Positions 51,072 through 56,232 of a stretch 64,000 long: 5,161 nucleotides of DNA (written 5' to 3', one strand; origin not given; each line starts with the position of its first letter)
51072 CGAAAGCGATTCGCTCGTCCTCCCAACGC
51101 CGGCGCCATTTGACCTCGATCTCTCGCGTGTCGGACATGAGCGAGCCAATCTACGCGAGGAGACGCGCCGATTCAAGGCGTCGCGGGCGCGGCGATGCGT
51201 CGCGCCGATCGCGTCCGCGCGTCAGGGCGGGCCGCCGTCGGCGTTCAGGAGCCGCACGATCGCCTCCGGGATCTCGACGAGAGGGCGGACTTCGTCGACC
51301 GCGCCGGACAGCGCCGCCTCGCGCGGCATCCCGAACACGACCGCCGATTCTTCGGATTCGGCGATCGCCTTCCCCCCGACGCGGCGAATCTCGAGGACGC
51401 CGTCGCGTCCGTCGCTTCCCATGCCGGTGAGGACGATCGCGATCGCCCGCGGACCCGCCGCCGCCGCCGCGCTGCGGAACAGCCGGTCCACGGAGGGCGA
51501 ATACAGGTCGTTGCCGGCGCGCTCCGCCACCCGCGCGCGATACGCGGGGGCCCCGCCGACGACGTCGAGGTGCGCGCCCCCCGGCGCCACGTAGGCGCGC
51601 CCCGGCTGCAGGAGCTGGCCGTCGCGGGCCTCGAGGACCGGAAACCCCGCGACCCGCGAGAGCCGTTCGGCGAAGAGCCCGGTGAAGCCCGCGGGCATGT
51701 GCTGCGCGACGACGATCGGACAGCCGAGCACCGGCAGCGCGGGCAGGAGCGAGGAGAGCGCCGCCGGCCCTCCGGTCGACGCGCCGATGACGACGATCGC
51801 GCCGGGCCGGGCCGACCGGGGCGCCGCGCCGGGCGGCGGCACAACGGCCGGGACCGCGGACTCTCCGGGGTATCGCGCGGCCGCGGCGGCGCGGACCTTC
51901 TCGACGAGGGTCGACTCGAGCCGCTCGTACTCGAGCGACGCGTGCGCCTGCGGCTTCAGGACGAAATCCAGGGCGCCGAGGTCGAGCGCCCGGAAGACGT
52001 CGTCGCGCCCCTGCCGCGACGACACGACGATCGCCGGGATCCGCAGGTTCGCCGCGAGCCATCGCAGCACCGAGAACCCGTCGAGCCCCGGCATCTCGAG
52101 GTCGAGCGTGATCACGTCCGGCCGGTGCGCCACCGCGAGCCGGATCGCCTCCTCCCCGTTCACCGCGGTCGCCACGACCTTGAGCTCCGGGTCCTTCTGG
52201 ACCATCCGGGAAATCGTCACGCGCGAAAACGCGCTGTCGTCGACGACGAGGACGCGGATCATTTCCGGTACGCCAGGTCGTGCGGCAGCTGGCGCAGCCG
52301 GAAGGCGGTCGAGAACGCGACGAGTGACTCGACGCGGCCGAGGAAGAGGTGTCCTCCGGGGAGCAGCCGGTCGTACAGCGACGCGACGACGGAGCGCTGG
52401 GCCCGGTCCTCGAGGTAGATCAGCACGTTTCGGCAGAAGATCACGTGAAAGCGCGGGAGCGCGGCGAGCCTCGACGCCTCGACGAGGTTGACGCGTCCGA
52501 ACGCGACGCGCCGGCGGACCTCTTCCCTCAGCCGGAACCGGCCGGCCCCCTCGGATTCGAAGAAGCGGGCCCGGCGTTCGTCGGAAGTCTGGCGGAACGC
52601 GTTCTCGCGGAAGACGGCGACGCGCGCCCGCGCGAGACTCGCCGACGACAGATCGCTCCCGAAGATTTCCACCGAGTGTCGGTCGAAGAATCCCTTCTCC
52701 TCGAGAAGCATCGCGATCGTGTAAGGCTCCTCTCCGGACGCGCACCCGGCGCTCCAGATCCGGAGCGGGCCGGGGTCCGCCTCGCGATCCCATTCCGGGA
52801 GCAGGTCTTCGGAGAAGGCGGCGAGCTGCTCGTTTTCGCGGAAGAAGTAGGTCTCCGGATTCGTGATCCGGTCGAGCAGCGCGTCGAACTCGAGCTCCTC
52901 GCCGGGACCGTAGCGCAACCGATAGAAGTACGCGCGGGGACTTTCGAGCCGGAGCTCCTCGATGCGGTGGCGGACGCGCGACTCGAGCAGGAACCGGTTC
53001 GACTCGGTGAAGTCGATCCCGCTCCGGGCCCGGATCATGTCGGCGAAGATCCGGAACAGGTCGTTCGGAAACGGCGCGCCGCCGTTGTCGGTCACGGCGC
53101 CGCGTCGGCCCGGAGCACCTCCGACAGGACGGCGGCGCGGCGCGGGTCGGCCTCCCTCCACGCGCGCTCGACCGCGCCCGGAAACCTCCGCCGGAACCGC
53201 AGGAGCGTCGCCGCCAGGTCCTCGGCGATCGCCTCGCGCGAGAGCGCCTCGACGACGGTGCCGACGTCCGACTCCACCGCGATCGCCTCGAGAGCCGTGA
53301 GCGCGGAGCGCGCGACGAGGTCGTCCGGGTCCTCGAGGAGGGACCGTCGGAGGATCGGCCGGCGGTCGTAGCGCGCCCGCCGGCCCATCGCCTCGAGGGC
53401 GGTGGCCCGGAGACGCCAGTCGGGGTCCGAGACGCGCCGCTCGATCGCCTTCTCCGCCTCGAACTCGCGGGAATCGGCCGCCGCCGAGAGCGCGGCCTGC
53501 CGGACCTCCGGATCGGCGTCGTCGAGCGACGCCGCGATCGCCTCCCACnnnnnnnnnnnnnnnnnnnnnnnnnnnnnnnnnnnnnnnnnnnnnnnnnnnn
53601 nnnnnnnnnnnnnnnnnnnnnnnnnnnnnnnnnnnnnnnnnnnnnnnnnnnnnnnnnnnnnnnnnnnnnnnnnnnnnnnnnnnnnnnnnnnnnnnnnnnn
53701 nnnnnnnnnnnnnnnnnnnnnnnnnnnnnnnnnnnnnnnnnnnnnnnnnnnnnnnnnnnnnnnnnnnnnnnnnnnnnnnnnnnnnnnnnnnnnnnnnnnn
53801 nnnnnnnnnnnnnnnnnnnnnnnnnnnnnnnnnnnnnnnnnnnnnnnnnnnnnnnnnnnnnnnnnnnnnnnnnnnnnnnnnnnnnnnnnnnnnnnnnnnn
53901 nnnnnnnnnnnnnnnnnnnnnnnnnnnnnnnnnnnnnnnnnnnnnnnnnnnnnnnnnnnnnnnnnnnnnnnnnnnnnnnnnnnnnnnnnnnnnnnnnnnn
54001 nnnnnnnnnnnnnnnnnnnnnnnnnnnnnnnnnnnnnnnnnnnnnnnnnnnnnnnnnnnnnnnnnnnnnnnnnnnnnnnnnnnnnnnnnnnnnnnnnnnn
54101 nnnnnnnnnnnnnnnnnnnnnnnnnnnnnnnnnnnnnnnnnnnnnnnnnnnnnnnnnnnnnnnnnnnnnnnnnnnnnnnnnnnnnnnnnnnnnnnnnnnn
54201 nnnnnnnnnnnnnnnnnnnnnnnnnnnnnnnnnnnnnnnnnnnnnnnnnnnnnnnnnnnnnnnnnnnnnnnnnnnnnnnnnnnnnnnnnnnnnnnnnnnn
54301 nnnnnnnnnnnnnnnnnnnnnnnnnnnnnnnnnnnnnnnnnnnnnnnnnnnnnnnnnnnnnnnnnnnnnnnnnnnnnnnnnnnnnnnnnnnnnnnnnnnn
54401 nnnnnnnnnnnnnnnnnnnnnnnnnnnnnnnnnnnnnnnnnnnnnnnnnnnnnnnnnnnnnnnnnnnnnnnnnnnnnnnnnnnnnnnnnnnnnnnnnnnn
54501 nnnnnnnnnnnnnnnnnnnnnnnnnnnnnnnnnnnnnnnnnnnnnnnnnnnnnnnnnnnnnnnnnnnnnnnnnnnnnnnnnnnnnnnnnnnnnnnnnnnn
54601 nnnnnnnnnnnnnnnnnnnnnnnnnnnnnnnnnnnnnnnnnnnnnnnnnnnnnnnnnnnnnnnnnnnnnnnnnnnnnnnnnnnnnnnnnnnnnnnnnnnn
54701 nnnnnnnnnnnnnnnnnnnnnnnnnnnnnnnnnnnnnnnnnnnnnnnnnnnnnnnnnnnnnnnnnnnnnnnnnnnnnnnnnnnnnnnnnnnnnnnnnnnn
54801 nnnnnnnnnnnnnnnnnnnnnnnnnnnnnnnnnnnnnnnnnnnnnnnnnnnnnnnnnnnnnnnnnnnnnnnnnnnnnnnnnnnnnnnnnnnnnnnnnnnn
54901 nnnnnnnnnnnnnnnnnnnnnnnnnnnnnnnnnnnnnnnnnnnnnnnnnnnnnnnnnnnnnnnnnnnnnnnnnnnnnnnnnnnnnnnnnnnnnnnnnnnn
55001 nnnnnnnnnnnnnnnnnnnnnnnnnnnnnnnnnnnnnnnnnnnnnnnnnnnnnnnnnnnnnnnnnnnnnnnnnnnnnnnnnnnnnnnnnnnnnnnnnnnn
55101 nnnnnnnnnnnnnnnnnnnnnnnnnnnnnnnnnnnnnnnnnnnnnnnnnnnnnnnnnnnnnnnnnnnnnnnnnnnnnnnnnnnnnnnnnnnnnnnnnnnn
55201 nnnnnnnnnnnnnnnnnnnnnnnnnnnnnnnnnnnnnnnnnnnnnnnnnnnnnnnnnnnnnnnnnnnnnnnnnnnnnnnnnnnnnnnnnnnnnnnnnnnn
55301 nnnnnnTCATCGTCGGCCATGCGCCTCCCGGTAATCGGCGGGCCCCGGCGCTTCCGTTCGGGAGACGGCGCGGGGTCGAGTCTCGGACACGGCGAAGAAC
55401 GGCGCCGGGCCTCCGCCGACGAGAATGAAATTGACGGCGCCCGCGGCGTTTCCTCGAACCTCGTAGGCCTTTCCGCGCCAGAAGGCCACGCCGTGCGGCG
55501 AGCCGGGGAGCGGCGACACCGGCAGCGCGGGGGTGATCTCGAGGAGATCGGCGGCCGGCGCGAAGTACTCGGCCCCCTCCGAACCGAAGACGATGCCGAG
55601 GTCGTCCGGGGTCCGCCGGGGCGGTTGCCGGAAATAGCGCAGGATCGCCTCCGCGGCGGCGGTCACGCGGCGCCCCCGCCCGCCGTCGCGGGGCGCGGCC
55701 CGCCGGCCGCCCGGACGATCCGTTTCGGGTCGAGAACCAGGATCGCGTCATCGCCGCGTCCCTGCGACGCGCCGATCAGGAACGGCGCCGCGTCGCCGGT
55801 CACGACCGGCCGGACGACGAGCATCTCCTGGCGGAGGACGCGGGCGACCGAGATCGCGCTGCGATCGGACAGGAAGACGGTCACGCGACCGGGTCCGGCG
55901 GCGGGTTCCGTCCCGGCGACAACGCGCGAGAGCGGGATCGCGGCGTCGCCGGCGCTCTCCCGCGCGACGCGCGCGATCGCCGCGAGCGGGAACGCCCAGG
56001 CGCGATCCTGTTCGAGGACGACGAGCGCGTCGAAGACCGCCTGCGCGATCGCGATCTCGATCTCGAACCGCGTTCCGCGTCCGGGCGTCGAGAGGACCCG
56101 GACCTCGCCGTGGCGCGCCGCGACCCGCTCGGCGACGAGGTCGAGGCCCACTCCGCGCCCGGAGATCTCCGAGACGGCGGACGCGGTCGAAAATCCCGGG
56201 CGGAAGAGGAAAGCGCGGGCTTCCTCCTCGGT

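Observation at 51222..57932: MCP-less chemosensory operon carrying an embedded HEAT-repeat protein (Che7/Cpc7-like architecture) and a truncated CheW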

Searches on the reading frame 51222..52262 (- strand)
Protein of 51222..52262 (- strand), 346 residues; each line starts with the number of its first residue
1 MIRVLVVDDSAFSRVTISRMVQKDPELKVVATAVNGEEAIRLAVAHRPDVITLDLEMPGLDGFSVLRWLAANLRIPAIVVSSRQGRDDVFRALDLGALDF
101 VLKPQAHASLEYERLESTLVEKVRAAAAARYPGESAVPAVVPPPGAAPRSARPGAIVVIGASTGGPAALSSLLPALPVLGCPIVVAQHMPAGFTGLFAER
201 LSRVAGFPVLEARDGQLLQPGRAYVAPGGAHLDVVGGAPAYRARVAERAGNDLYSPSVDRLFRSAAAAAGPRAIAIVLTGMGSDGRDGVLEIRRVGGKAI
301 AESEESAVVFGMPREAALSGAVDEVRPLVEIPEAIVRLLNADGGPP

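Call 78: search_protein_families(library=ncbifam, proteins=[window:51222-52262:-], max_evalue=0.001)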
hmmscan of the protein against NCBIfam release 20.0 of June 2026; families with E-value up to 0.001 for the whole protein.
window:51222-52262:- (346 aa): 80 families (the best 25 are shown)
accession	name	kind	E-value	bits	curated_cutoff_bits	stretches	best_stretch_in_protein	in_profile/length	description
NF001965.0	PRK00742.1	subfamily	8.1e-105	350.9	293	1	2-340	4-354/357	chemotaxis-specific protein-glutamate methyltransferase CheB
NF009206.0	PRK12555.1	subfamily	1.1e-87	294.2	342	1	2-339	1-336/340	chemotaxis-specific protein-glutamate methyltransferase CheB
NF007935.0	PRK10651.1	equivalog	1e-18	67.3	250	1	3-104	8-110/216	two-component system response regulator NarL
NF008677.0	PRK11697.1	equivalog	2.5e-16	59.8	246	1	1-120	1-113/238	two-component system response regulator BtsR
TIGR02875.1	spore_0_A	equivalog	4.5e-16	58.9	200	1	2-110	3-114/262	sporulation transcription factor Spo0A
NF007135.0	PRK09581.1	equivalog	4.7e-16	58.6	474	1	2-110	3-112/457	PleD family two-component system response regulator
NF007708.0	PRK10403.1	equivalog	3e-15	56.2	343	1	3-106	8-112/215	nitrate/nitrite response regulator protein NarP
NF040689.1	MtrAB_MtrA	equivalog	1.8e-14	53.6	300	1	4-110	1-105/219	MtrAB system response regulator MtrA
NF045944.1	ResRegRpaBCyano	equivalog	2.6e-14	53.1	330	1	5-120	1-113/229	response regulator transcription factor RpaB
NF041733.1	resp_reg_CseB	equivalog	3.7e-14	52.7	350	1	3-127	2-123/228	two-component system response regulator CseB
NF011896.0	PRK15369.1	equivalog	4.7e-14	52.5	242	1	2-106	4-109/211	two component system response regulator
NF045991.1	RespRegCtrARhodob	equivalog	9.8e-13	48.3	350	1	3-109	2-107/224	response regulator transcription factor CtrA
NF007969.0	PRK10693.1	equivalog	1.1e-12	47.6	329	1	3-107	9-112/337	two-component system response regulator RssB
NF008567.0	PRK11517.1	equivalog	2.7e-12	46.6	353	1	28-110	25-107/223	response regulator transcription factor HprR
NF045505.1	RR_RssB_Pseudo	equivalog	4.1e-12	45.8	700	1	2-107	6-110/394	two-component system response regulator RssB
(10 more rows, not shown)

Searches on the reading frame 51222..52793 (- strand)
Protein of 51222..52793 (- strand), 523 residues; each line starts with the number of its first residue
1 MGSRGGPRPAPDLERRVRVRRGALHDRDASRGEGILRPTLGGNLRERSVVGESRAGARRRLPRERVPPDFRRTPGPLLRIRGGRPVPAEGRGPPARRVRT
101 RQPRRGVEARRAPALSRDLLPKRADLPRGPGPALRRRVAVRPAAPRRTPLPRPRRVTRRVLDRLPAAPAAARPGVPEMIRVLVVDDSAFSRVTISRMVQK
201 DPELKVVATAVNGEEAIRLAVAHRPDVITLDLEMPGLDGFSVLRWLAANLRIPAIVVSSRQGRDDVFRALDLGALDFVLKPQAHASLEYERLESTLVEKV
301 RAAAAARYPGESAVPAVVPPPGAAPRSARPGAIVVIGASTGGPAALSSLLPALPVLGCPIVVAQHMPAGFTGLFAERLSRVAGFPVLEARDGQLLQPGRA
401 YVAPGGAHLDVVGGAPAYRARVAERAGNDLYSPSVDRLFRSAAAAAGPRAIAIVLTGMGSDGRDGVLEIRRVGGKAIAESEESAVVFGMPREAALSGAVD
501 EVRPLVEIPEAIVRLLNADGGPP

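Call 4: search_protein_families(library=pfam, proteins=[window:51222-52793:-], max_evalue=0.01)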
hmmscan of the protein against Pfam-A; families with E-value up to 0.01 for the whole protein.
window:51222-52793:- (523 aa): 2 families
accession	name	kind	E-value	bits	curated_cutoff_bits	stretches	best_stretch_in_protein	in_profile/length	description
PF01339.22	CheB_methylest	-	1.4e-59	201.2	24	1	334-512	1-174/174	CheB methylesterase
PF00072.30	Response_reg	-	1.4e-21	77.1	30.2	1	181-287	1-106/111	Response regulator receiver domain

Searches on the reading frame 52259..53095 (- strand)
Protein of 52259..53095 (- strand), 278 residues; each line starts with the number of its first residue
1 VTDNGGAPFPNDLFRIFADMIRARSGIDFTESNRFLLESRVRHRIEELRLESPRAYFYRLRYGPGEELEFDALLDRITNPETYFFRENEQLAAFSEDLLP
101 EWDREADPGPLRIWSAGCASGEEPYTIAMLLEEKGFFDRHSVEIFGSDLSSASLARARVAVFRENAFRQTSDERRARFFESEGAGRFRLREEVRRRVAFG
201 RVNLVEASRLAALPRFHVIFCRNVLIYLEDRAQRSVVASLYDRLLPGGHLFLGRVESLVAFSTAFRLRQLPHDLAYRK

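Call 78: search_protein_families(library=ncbifam, proteins=[window:52259-53095:-], max_evalue=0.001)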
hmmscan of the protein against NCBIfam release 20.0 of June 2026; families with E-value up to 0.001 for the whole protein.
window:52259-53095:- (278 aa): 1 family
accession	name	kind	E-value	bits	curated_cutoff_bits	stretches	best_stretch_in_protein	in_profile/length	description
NF007902.0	PRK10611.1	equivalog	4.9e-36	124.4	435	1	13-268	26-276/287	protein-glutamate O-methyltransferase CheR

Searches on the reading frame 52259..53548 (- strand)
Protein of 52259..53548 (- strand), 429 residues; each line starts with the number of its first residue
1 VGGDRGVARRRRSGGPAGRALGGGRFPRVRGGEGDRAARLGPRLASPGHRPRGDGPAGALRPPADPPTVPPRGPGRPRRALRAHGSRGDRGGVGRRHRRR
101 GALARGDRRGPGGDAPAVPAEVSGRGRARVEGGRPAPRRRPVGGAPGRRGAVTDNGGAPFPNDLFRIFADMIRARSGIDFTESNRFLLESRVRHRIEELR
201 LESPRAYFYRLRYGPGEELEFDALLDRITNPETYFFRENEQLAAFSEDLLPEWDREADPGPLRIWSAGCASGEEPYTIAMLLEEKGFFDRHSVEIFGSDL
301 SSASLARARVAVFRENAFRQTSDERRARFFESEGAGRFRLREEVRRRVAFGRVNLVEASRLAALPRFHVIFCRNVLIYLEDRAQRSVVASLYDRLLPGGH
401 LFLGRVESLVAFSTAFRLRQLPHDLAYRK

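Call 4: search_protein_families(library=pfam, proteins=[window:52259-53548:-], max_evalue=0.01)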
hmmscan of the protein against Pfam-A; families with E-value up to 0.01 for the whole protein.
window:52259-53548:- (429 aa): 5 families
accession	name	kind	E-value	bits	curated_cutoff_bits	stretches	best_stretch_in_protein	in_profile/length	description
PF01739.24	CheR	-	5.1e-49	166.8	27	1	232-421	2-191/195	CheR methyltransferase, SAM binding domain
PF03705.20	CheR_N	-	6.2e-11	42.3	27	1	165-213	3-51/53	CheR methyltransferase, all-alpha domain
PF08242.18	Methyltransf_12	-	4.1e-06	27.9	30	1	267-401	3-98/98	Methyltransferase domain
PF13489.12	Methyltransf_23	-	0.0005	20.3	27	1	258-404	20-117/164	Methyltransferase domain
PF13649.12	Methyltransf_25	-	0.0073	17.4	27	0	352-399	47-97/97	Methyltransferase domain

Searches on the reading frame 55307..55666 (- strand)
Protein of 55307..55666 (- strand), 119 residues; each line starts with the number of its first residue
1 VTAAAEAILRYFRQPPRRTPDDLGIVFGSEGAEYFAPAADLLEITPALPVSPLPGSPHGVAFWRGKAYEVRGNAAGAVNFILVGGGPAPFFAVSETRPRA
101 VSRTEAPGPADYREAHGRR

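Call 4: search_protein_families(library=pfam, proteins=[window:55307-55666:-], max_evalue=0.01)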
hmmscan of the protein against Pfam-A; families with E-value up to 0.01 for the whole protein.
window:55307-55666:- (119 aa): 0 families

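Call 5: search_protein_families(library=pfam, proteins=[window:55307-55666:-], max_evalue=10)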
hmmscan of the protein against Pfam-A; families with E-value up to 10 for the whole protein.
window:55307-55666:- (119 aa): 2 families
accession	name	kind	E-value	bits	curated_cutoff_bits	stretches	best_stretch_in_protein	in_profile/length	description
PF01584.24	CheW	-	0.069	13.2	23.5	1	24-70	2-51/138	CheW-like domain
PF16825.11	DUF5075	-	0.21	11.7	22.6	1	58-75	94-111/173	IGP family C-type lectin domain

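Call 32: find_homologous_proteins(query=window:55307-55666:-, max_evalue=0.001)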
Query window:55307-55666:- (119 aa): 24 proteins with E <= 0.001 among 78 candidates.
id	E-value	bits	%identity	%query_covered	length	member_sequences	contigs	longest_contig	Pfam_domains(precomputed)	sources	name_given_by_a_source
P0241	5.9e-72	258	100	100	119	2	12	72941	-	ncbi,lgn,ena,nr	ncbi:MAG TPA: hypothetical protein VKH46_03645 [Thermoanaerobaculia bacterium]|nr:hypothetical prote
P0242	7.1e-58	212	85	100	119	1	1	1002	-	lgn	-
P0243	6.2e-52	193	76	100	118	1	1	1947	-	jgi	jgi:hypothetical protein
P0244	4.4e-50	187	75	100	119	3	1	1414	-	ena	-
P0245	1.1e-49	186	75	97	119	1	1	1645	-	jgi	jgi:hypothetical protein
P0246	2.1e-48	181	70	100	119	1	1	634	-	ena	-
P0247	4.8e-46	174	69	100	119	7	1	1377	-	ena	-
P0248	2.5e-45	172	67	100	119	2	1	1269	-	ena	-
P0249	2.6e-43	165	66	100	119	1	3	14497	-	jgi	-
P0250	3.3e-43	165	71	97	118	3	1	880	-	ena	-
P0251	3.6e-42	161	66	100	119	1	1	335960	-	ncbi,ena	-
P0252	2.0e-41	159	65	100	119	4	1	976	-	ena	-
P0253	4.3e-41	158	64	100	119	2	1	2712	-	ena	-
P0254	2.1e-39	152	62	100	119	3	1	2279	-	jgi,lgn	jgi:hypothetical protein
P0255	7.1e-39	151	62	100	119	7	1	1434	-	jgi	-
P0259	1.0e-37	147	61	100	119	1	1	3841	PF01584.25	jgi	-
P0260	1.2e-37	147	61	100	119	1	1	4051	PF01584.25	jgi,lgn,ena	jgi:chemotaxis signal transduction protein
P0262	1.6e-36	143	60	100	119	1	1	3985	PF01584.25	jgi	jgi:hypothetical protein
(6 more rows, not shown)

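Call 40: predict_structure(alignment_id=A2)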
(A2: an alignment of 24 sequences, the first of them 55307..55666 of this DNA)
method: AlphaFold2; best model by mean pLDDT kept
length: 119 residues; sequences in the alignment: 24
mean_pLDDT: 86.4   pTM: 0.74
mean pLDDT of the five models: 86.4, 85.2, 84.2, 83.2, 82.3
residues with pLDDT >= 90: 68; 70-90: 36; 50-70: 14; < 50: 1
segments of 3 or more residues with pLDDT < 50: none
pLDDT, mean of each block of 10 residues (from residue 1): 74 62 91 92 95 90 96 94 89 95 84 73
secondary structure, 60 per line:
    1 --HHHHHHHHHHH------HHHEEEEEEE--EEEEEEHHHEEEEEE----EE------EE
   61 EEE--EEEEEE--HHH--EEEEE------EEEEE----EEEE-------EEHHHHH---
elements in order: H3-13 E23-29 E32-37 E41-46 E59-63 E66-71 E79-83 E90-94 E99-102 H112-116

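Call 44: fold_search(model_id=the predicted structure, library=pdb)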
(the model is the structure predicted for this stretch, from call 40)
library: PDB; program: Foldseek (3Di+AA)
matches with E <= 10: 408; with E <= 0.001: 6
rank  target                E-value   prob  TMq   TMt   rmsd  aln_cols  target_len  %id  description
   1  6s1k_C                1.0e-04  1.00  0.54  0.45   3.4        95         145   16  E. coli Core Signaling Unit, carrying QQQQ receptor mutation (released 2020-01-22)
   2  8c5v_A                3.2e-04  1.00  0.52  0.17   3.4        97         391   12  Chemotaxis core signalling unit from E protein lysed E. coli cells (released 2023-09-13)
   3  2ch4_B                5.1e-04  1.00  0.51  0.22   4.0        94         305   12  Complex between Bacterial Chemotaxis histidine kinase CheA domains P4 and P5 and receptor-adaptor protein CheW (released 2006-04-18)
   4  1b3q_A                5.8e-04  1.00  0.51  0.18   3.7        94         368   12  CRYSTAL STRUCTURE OF CHEA-289, A SIGNAL TRANSDUCING HISTIDINE KINASE (released 1999-12-15)
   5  9a72_B                6.9e-04  1.00  0.54  0.43   5.5       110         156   16  Integrative model of YFMS-CHEW by crosslinking MS and deep learning (released 2024-09-18)
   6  2ch4_Y                9.7e-04  1.00  0.55  0.47   3.5        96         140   10  Complex between Bacterial Chemotaxis histidine kinase CheA domains P4 and P5 and receptor-adaptor protein CheW (released 2006-04-18)
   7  6s1k_A                1.0e-03  1.00  0.51  0.18   5.9       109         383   14  E. coli Core Signaling Unit, carrying QQQQ receptor mutation (released 2020-01-22)
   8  2ch4_A                1.2e-03  1.00  0.50  0.20   3.7        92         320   12  Complex between Bacterial Chemotaxis histidine kinase CheA domains P4 and P5 and receptor-adaptor protein CheW (released 2006-04-18)
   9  4jpb_A                1.3e-03  1.00  0.47  0.43   4.1        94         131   12  The structure of a ternary complex between CheA domains P4 and P5 with CheW and with an unzipped fragment of TM14, a c (released 2013-08-28)
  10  1b3q_B                1.4e-03  1.00  0.51  0.18   4.0        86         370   13  CRYSTAL STRUCTURE OF CHEA-289, A SIGNAL TRANSDUCING HISTIDINE KINASE (released 1999-12-15)
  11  2ch4_W                1.8e-03  1.00  0.54  0.47   3.0        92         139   12  Complex between Bacterial Chemotaxis histidine kinase CheA domains P4 and P5 and receptor-adaptor protein CheW (released 2006-04-18)
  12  3ja6_C                2.1e-03  1.00  0.49  0.17   3.9        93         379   12  Cryo-electron Tomography and All-atom Molecular Dynamics Simulations Reveal a Novel Kinase Conformational Switch in Ba (released 2015-12-09)
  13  2qdl_B                2.2e-03  1.00  0.56  0.46   4.4       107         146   17  Crystal structure of scaffolding protein TtCheW from Thermoanaerobacter tengcongensis (released 2007-09-04)
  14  2ho9_MODEL_1_A        3.7e-03  1.00  0.52  0.39   3.8        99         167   15  Solution Structure of chemotaxi protein CheW from Escherichia coli (released 2007-07-10)
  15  3ur1_A                4.3e-03  1.00  0.49  0.24   3.9        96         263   11  The structure of a ternary complex between CheA domains P4 and P5 with CheW and with a truncated fragment of TM14, a c (released 2012-03-07)
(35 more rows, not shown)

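Call 78: search_protein_families(library=ncbifam, proteins=[window:55307-55666:-], max_evalue=0.001)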
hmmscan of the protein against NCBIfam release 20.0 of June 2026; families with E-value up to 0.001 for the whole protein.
window:55307-55666:- (119 aa): 0 families

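Call 82: search_protein_representatives(alignment_id=A2)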
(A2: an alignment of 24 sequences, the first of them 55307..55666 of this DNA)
Query: 24 sequences, 119 profile positions. Proteins with E-value up to 0.001 (for the whole library): 12; up to 1e-10: 9; up to 1e-30: 2. The best 12 are listed.
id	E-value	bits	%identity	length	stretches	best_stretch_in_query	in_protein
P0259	1.1e-57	209.2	-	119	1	1-119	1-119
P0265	7.6e-33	129.0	-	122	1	2-115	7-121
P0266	1.2e-28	115.4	-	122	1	2-115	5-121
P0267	9.9e-28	112.5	-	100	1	19-115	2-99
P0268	6.6e-24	100.2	-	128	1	2-114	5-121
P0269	3.6e-23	97.8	-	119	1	4-115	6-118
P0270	4.0e-22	94.4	-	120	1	4-106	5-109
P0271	4.1e-22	94.4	-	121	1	2-112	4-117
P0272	6.5e-11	58.2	-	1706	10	18-74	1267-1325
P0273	4.0e-06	42.8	-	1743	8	50-78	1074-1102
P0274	2.1e-04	37.2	-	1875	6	60-96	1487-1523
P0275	7.8e-04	35.4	-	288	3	55-82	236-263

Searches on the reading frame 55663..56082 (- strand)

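Call 5: search_protein_families(library=pfam, proteins=[window:55663-56082:-], max_evalue=10)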
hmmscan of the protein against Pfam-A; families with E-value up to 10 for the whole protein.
window:55663-56082:- (139 aa): 1 family
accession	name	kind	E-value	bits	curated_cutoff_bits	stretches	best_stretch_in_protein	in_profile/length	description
PF09353.15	DUF1995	-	0.11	12.9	26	1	4-120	24-92/197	Domain of unknown function (DUF1995)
